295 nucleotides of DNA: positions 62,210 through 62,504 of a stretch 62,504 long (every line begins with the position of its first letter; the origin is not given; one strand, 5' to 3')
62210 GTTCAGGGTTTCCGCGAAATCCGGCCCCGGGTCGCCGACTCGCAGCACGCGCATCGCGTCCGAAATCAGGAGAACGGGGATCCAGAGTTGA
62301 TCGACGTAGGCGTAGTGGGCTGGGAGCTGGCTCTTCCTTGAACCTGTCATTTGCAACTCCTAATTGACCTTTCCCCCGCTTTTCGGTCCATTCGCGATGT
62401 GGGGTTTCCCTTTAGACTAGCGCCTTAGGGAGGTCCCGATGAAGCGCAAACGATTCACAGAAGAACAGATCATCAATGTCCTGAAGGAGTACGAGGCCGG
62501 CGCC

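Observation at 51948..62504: Mosaic, AT-richer accessory island encoding almost only exported proteins of unknown family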

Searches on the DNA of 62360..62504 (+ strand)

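Call 81: search_dna_similar(query=window:62360-62504:+, collection=plasmids, mode=distant, max_evalue=0.001, max_rows=10)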
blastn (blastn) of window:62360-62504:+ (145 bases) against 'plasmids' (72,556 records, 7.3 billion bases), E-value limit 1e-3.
Records with a match: 164; places in all: 221; records where one place covers at least 80% of the query: 1.
Best place of each record, by identity: 80-90% 125; 60-80% 39.
By first word of the organism name: Rhizobium 94; Bradyrhizobium 17; Sinorhizobium 14; Agrobacterium 9; Ensifer 6; Paracoccus 4; Mycetohabitans 4; Brucella 3; Sphingopyxis 2; Jiella 2; and 9 more.
By predicted mobility (MOB-suite, as given by PLSDB): conjugative 98; non-mobilizable 52; mobilizable 14.
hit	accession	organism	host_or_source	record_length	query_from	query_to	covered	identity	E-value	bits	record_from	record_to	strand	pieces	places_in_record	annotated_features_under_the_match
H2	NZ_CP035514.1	Haematobacter massiliensis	single cell,human skin swab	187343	8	145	95%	73.2%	8e-10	71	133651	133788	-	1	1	none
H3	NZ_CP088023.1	Bradyrhizobium quebecense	Glycine max cv. AC Glengarry,Cell ...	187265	79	144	46%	83.3%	8e-10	71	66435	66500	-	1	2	none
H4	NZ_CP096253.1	Bradyrhizobium barranii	Glycine max cv. AC Glengarry,Cell ...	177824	79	144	46%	83.3%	8e-10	71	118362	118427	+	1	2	none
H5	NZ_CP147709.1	Bradyrhizobium septentrionale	Glycine max,cell culture,Root nodule ...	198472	79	144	46%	83.3%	8e-10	71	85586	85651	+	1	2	none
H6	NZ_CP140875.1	Rhizobium beringeri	Trifolium pratense,whole organism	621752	79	142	44%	84.4%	2e-10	72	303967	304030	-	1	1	IS3-like element ISRle4 family transposase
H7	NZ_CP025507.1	Rhizobium leguminosarum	Pisum sativum,pea nodule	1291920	80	142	43%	85.7%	7e-11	74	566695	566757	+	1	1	record has no annotation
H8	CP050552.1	Rhizobium leguminosarum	Vicia sativa,cell culture,root nodule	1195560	80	142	43%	85.7%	7e-11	74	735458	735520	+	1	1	IS3 family transposase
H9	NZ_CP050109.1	Rhizobium leguminosarum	Trifolium repens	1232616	80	142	43%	85.7%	7e-11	74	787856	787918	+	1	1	record has no annotation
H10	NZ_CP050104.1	Rhizobium leguminosarum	Trifolium repens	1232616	80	142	43%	85.7%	7e-11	74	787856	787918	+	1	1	record has no annotation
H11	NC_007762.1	Rhizobium etli CFN 42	-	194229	80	142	43%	85.7%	8e-10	71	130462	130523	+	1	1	none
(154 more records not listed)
